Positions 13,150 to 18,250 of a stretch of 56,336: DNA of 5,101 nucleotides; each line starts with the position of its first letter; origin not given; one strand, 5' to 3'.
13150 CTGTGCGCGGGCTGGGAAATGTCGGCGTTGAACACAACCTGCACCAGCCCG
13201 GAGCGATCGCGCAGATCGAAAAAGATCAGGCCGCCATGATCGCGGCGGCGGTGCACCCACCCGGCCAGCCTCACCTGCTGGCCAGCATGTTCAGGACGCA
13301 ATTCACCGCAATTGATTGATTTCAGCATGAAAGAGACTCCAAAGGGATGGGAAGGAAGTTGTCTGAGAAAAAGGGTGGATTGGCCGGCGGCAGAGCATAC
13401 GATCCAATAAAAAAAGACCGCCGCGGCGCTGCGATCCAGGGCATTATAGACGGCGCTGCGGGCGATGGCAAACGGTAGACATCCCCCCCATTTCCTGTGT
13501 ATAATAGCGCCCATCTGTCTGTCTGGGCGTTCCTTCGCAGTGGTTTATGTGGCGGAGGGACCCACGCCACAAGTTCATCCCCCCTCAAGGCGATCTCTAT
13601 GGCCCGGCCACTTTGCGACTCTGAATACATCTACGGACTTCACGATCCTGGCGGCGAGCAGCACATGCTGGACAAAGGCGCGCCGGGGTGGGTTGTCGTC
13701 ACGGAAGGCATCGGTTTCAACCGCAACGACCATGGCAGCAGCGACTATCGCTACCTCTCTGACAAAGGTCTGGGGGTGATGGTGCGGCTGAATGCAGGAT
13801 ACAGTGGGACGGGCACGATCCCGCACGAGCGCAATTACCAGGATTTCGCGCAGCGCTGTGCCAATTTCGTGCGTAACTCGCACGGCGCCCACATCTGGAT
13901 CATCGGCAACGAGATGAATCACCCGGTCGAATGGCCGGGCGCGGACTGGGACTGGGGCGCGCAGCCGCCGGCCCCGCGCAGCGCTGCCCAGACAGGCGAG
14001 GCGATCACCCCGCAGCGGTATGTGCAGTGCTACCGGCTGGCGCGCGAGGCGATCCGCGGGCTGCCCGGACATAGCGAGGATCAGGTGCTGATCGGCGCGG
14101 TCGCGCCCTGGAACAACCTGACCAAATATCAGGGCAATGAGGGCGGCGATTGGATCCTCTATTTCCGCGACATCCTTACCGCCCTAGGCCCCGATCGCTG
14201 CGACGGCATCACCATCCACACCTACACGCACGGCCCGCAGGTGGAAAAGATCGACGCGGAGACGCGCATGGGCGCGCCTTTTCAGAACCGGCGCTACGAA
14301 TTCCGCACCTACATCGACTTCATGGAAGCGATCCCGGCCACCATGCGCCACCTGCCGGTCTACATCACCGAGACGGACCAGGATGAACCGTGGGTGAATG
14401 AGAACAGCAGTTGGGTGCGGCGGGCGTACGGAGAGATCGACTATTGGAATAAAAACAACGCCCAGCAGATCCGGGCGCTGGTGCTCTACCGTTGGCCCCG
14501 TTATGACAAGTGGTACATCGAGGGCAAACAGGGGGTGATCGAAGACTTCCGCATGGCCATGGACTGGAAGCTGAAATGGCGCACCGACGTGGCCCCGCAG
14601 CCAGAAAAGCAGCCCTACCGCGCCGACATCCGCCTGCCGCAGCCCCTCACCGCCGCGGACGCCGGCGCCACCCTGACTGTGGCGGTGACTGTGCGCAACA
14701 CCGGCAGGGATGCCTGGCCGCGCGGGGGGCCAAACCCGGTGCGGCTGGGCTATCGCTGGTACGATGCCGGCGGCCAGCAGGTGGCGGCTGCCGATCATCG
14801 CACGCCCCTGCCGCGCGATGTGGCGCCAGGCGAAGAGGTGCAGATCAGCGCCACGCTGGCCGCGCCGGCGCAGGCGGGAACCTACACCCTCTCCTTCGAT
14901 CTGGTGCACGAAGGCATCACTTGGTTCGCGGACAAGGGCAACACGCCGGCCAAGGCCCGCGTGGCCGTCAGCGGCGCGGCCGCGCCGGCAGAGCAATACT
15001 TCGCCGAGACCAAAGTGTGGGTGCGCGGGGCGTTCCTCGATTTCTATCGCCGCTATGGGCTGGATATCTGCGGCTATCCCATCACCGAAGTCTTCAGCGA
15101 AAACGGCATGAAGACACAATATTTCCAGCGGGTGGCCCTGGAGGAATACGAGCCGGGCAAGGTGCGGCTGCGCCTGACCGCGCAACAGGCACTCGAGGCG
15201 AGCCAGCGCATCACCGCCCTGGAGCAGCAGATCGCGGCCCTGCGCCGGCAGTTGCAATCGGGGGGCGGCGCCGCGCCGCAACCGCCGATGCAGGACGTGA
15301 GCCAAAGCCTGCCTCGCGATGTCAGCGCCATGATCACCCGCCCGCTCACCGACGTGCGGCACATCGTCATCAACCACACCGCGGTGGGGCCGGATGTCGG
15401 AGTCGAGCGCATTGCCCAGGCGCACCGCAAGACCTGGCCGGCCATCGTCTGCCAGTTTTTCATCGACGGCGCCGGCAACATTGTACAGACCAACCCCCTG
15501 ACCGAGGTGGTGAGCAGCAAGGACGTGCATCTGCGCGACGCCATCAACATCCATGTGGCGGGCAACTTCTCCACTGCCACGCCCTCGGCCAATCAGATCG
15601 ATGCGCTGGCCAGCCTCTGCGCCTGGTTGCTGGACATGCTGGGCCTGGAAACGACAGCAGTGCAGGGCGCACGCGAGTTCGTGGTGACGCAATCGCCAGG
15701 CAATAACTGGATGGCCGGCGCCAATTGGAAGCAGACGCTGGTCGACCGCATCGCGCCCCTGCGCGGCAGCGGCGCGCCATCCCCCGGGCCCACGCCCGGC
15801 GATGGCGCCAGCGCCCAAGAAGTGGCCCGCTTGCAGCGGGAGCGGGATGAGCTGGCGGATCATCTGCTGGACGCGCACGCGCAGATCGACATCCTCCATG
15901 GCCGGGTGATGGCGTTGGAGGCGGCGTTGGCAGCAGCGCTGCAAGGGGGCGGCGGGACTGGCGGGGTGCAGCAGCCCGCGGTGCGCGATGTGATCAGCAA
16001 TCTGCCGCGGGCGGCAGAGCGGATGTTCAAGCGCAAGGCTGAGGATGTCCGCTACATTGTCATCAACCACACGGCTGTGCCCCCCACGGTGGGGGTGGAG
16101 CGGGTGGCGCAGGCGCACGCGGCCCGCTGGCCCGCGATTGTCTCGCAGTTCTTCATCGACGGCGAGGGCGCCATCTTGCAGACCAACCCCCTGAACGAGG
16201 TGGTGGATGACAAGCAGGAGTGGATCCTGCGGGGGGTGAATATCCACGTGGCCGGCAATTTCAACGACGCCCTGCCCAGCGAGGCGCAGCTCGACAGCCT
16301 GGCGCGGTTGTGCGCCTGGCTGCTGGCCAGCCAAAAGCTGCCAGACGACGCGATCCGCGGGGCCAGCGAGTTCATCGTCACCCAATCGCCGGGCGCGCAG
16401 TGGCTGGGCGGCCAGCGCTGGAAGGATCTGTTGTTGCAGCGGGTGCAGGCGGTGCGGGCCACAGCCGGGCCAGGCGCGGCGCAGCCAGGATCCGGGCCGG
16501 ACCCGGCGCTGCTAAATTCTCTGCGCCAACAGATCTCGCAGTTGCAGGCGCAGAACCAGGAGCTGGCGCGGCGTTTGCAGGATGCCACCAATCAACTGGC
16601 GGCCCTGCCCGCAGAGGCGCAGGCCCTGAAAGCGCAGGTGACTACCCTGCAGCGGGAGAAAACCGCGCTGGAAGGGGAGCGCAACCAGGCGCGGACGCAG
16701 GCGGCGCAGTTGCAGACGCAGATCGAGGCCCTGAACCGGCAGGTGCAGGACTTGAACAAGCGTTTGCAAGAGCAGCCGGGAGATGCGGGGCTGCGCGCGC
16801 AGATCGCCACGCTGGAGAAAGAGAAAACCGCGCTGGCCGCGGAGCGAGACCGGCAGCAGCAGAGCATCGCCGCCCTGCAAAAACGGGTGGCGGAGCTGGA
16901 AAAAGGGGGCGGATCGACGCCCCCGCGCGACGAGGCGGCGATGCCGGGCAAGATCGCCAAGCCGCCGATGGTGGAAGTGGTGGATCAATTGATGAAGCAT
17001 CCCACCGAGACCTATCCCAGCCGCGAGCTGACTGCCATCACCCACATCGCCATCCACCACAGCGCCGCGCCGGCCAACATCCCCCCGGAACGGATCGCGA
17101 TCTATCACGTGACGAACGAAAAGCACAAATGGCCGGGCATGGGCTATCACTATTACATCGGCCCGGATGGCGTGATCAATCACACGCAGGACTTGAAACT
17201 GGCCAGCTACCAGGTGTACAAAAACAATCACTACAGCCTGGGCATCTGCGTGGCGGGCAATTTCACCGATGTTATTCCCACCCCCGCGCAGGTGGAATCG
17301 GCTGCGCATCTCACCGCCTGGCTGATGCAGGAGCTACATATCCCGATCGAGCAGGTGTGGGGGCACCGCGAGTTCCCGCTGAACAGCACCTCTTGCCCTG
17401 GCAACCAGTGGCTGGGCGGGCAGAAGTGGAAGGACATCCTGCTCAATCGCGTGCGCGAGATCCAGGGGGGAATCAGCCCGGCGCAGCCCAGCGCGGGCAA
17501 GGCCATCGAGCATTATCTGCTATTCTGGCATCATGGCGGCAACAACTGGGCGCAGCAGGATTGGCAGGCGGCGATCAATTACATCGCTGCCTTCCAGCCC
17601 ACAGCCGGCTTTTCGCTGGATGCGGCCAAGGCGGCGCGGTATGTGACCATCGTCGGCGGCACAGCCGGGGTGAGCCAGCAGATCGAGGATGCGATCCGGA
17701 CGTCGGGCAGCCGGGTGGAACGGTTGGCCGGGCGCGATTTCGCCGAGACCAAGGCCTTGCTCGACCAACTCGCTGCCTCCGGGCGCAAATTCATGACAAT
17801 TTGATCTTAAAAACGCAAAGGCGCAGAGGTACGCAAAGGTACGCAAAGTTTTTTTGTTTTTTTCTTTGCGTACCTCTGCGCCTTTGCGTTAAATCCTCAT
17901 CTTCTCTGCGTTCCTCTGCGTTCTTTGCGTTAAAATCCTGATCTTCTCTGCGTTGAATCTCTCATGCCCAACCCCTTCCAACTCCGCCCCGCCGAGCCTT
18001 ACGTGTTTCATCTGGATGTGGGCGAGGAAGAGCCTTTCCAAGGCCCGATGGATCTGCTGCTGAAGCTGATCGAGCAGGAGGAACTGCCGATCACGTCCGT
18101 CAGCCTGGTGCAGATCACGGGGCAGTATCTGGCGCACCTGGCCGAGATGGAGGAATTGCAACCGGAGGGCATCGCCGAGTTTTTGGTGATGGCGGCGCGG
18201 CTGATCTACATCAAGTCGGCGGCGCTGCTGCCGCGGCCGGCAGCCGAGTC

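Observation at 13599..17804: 1,401-aa wall enzyme with a GH-A barrel, two catalytically dead and one live Amidase_2 domain on coiled-coil spacers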

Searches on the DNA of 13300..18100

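Call 76: search_rna_families(source=window, start=13300, end=18100, threshold=evalue, max_evalue=1)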
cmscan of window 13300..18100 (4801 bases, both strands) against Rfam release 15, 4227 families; matches with E-value up to 1: 8.
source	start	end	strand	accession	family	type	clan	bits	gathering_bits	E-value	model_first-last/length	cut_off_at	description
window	17811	17891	-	RF03574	mir-4847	Gene; miRNA;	-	33.7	100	5.6e-05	1-79/79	no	mir-4847 microRNA precursor family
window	17810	17892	+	RF03573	mir-1954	Gene; miRNA;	-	32.9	99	0.00019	1-82/82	no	mir-1954 microRNA precursor family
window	17810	17892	-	RF03792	MIR6462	Gene; miRNA;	-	31.8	96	0.0086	1-119/119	no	MIR6462 microRNA precursor family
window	17800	17899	+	RF03846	mir-4861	Gene; miRNA;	-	30.1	100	0.0024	1-94/94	no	mir-4861 microRNA precursor family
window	17808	17893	-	RF03846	mir-4861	Gene; miRNA;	-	28.7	100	0.0059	1-94/94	no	mir-4861 microRNA precursor family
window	17819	17882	-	RF04083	MIR528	Gene; miRNA;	-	24.9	62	0.082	1-89/89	no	MIR528 microRNA precursor family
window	17813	17889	-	RF04199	MIR6027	Gene; miRNA;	-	24.2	95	0.067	1-159/159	no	MIR6027 microRNA precursor family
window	13916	13952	+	RF01322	CRISPR-DR9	Gene; CRISPR;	-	20.6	45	0.5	1-37/37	no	CRISPR RNA direct repeat element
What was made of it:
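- Tried and rejected: Rfam returned only far-sub-threshold miRNA hairpin models (call 76).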
